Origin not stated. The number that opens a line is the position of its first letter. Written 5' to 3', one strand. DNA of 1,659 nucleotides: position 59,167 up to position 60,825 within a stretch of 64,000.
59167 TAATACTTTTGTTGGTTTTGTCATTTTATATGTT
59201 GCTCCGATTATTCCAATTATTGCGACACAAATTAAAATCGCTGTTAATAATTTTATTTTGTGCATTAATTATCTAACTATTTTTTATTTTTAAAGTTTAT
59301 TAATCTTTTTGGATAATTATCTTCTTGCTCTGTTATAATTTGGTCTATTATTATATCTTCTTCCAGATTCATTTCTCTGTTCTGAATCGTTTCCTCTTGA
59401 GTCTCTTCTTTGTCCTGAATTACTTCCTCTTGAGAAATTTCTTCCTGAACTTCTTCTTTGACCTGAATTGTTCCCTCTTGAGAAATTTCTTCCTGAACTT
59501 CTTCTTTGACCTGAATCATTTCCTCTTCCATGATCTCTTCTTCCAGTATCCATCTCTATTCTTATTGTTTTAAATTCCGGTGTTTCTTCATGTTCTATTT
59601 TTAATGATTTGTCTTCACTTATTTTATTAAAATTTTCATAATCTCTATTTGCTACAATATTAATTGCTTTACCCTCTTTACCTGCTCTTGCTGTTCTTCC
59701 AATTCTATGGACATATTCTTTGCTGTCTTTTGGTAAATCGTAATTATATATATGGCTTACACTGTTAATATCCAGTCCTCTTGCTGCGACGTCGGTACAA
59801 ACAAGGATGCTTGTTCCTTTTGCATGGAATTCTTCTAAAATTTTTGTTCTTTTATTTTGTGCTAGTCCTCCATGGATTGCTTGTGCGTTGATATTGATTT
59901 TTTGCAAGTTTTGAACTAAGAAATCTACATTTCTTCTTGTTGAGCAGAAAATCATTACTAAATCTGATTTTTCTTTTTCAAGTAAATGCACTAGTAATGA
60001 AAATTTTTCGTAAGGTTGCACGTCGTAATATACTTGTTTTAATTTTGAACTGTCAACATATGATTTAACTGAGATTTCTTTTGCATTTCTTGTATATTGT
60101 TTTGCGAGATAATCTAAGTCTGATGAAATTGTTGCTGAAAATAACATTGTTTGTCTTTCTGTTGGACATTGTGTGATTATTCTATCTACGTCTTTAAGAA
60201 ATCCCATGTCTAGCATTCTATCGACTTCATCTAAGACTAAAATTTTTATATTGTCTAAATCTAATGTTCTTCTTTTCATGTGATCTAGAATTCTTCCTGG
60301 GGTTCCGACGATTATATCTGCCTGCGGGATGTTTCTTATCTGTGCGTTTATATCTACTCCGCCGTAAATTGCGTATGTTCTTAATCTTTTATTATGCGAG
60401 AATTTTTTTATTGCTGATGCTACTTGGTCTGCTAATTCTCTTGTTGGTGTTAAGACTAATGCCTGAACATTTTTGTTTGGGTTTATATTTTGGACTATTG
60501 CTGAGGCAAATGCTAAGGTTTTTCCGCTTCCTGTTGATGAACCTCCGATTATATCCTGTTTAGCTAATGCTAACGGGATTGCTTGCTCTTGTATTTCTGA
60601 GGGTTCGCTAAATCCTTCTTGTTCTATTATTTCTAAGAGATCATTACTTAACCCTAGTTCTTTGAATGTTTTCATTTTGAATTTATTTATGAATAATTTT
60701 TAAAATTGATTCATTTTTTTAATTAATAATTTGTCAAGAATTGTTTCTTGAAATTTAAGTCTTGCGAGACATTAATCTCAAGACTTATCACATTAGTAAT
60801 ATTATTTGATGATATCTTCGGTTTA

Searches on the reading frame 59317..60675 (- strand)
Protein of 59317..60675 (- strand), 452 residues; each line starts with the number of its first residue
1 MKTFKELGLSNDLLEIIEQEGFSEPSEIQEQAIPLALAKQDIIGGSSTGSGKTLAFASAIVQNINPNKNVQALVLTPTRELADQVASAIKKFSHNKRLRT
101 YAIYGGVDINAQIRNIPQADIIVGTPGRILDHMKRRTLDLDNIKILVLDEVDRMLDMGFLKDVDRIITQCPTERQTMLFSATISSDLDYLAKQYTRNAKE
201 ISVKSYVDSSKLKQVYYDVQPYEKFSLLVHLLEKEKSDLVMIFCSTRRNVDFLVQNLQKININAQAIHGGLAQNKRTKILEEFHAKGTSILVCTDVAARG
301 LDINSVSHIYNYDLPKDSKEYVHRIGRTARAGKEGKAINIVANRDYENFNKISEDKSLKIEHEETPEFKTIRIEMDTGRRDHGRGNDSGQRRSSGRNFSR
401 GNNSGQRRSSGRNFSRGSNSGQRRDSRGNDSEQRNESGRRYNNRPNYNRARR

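Call 86: search_protein_families(library=pfam, proteins=[window:59317-60675:-], max_evalue=0.0001)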
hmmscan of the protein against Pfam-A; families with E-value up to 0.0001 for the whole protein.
window:59317-60675:- (452 aa): 3 families
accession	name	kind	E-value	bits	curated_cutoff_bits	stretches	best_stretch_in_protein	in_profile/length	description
PF00270.35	DEAD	-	3.4e-50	170.5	26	1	27-187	2-164/167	DEAD/DEAH box helicase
PF00271.37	Helicase_C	-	3.3e-34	117.9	23.5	1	223-332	1-110/110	Helicase conserved C-terminal domain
PF04851.21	ResIII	-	4.6e-12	46.6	22.5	1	46-183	30-162/164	Type III restriction enzyme, res subunit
